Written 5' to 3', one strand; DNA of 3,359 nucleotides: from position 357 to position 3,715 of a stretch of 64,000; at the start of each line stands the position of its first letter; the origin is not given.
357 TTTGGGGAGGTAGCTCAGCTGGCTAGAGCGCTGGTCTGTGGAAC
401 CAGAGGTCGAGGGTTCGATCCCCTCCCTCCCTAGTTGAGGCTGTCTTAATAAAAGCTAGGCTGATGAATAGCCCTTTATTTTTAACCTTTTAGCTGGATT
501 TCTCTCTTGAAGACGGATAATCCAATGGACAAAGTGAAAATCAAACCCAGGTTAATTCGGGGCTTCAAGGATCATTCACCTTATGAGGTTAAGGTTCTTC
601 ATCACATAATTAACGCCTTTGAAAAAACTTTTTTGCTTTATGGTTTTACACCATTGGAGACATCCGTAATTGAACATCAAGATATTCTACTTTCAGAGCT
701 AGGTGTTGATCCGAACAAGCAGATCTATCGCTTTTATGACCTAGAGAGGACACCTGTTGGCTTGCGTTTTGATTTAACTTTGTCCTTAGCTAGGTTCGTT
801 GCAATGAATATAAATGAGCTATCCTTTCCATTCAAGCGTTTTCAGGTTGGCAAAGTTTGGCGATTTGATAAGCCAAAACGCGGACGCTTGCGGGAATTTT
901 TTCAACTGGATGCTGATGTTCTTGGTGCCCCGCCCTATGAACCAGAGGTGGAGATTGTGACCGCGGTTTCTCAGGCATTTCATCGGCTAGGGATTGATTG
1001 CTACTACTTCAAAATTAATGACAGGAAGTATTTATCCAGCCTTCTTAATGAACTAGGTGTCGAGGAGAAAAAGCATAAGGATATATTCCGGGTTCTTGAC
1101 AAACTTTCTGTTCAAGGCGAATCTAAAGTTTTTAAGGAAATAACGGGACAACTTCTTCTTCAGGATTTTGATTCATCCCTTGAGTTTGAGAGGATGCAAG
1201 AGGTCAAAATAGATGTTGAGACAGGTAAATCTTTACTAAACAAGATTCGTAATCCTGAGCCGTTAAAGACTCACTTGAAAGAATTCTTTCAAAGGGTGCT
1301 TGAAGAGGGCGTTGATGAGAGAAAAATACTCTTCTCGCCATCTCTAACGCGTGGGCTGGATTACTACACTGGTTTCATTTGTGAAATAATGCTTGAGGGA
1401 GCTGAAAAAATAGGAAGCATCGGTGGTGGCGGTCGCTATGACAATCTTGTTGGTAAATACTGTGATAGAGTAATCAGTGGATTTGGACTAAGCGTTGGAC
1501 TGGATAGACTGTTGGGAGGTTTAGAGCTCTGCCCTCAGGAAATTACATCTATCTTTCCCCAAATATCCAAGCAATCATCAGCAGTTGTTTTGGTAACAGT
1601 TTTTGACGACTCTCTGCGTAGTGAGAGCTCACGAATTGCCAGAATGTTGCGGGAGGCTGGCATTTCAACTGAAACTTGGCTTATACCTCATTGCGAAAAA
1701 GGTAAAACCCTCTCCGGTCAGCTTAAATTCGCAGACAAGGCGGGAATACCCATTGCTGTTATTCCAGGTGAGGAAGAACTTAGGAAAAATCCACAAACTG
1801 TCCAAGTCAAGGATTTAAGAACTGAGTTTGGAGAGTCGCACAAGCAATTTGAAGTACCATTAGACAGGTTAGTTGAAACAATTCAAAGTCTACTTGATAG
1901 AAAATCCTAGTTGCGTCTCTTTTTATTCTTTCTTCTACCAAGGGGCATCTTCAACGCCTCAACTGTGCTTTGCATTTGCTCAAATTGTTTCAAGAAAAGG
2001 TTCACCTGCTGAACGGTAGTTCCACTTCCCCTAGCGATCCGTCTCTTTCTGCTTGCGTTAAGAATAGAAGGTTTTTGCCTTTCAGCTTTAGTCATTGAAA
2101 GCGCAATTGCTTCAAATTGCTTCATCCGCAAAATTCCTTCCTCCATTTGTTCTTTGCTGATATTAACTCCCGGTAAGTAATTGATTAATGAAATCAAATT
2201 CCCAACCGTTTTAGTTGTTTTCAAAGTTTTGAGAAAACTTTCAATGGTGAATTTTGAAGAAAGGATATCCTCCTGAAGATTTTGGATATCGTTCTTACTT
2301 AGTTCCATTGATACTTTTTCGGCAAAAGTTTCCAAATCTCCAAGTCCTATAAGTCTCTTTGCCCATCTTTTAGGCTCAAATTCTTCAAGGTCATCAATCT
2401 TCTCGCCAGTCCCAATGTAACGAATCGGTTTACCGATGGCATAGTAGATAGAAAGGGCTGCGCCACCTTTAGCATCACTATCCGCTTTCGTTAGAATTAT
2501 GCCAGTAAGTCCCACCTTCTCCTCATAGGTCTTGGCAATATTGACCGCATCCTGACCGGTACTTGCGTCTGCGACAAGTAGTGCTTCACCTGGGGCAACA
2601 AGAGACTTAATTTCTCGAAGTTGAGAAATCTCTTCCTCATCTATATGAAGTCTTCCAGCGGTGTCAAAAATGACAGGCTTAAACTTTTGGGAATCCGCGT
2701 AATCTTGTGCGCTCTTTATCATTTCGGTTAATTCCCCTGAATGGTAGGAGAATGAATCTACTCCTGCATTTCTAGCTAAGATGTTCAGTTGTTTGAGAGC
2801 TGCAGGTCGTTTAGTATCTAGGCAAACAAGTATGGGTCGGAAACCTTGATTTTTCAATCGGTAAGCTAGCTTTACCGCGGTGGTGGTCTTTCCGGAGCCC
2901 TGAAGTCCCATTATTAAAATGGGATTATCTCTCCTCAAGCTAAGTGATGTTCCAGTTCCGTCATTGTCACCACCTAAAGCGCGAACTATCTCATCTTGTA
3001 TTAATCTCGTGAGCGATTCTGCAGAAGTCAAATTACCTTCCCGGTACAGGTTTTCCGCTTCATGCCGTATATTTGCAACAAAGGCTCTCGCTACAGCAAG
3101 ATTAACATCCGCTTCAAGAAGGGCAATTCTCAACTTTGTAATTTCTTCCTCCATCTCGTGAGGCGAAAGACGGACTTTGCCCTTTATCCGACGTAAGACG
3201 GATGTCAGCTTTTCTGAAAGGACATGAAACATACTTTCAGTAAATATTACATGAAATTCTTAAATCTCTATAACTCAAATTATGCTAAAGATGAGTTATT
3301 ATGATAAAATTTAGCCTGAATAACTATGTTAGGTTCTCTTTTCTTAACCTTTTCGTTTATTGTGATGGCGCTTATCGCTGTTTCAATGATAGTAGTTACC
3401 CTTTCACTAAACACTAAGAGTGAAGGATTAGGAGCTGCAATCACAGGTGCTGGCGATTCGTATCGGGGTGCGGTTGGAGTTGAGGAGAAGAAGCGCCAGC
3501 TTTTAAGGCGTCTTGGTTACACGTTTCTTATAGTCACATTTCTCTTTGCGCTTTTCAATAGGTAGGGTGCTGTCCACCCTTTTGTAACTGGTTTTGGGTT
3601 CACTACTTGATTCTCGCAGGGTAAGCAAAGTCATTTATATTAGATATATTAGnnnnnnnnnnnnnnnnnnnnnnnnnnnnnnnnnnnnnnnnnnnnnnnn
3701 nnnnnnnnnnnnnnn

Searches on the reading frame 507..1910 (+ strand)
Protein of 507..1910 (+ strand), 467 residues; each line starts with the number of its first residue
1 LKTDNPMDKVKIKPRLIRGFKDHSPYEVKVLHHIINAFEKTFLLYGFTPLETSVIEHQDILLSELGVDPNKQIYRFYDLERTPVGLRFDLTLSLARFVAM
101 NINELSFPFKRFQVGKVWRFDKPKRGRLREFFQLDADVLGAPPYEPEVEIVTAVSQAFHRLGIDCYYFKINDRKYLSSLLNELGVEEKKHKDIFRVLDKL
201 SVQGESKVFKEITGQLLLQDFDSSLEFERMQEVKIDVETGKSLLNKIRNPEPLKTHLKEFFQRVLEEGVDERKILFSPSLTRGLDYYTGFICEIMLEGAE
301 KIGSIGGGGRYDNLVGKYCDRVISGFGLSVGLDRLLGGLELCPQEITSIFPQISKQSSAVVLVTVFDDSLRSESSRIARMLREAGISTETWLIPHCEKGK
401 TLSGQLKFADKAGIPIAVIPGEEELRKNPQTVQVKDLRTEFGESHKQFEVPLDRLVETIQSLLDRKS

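Call 18: search_protein_families(library=pfam, proteins=[window:507-1910:+], max_evalue=0.001)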
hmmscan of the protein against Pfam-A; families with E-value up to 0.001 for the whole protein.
window:507-1910:+ (467 aa): 4 families
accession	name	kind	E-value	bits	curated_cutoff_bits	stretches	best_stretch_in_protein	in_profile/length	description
PF13393.11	tRNA-synt_His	-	2e-38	132.8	25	1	19-335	1-308/308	Histidyl-tRNA synthetase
PF03129.25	HGTP_anticodon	-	1.7e-09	38.1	21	1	361-461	3-93/94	Anticodon binding domain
PF01409.25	tRNA-synt_2d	-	0.00027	20.9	19.8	1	23-138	11-132/246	tRNA synthetases class II core domain (F)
PF00587.30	tRNA-synt_2b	-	0.00031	21.3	29.3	1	102-232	30-123/179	tRNA synthetase class II core domain (G, H, P, S and T)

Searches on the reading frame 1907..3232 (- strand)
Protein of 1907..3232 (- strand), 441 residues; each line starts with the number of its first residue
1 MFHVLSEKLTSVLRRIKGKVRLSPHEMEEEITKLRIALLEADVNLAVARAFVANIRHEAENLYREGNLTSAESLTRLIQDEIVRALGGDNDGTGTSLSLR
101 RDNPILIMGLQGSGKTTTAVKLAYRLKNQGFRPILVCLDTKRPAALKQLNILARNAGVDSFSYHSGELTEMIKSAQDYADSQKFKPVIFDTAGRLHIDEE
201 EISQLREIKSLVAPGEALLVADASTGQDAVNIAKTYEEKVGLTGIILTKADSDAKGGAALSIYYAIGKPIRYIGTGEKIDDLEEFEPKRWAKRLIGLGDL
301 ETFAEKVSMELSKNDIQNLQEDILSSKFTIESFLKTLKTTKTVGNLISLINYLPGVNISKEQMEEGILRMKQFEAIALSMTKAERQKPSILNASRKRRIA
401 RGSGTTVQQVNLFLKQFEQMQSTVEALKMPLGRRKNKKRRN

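Call 18: search_protein_families(library=pfam, proteins=[window:1907-3232:-], max_evalue=0.001)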
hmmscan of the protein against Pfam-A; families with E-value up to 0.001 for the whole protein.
window:1907-3232:- (441 aa): 8 families
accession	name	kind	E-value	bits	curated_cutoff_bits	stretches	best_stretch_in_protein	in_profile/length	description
PF00448.28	SRP54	-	1.9e-64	217.4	22.7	1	105-295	4-195/196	SRP54-type protein, GTPase domain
PF02978.25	SRP_SPB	-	6.1e-27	94.3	27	1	327-423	1-90/91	Signal peptide binding domain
PF02881.24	SRP54_N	-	1.1e-11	45.1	22.4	1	5-82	1-75/75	SRP54-type protein, helical bundle domain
PF01656.29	CbiA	-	5.6e-06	26.8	25.4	1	112-256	9-89/125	CobQ/CobB/MinD/ParA nucleotide binding domain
PF13401.12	AAA_22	-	8.3e-06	26.6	27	1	101-210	4-109/130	AAA domain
PF20720.3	nSTAND3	-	1.9e-05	24.9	27.2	1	99-136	14-51/155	Novel STAND NTPase 3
PF04851.21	ResIII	-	0.00029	21.2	22.5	1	91-150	20-70/164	Type III restriction enzyme, res subunit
PF06745.19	ATPase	-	0.00044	20.1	26.6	0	99-182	16-96/231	KaiC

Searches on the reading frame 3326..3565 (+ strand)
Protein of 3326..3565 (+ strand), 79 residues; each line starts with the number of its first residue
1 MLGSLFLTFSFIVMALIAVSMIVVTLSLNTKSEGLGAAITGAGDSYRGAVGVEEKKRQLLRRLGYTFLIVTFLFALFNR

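Call 56: search_protein_families(library=pfam, proteins=[window:3326-3565:+], max_evalue=0.01)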
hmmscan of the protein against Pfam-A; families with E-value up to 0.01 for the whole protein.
window:3326-3565:+ (79 aa): 1 family
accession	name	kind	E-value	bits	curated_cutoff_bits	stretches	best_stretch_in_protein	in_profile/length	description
PF03840.19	SecG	-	1.2e-06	29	29.2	1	11-76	3-69/70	Preprotein translocase SecG subunit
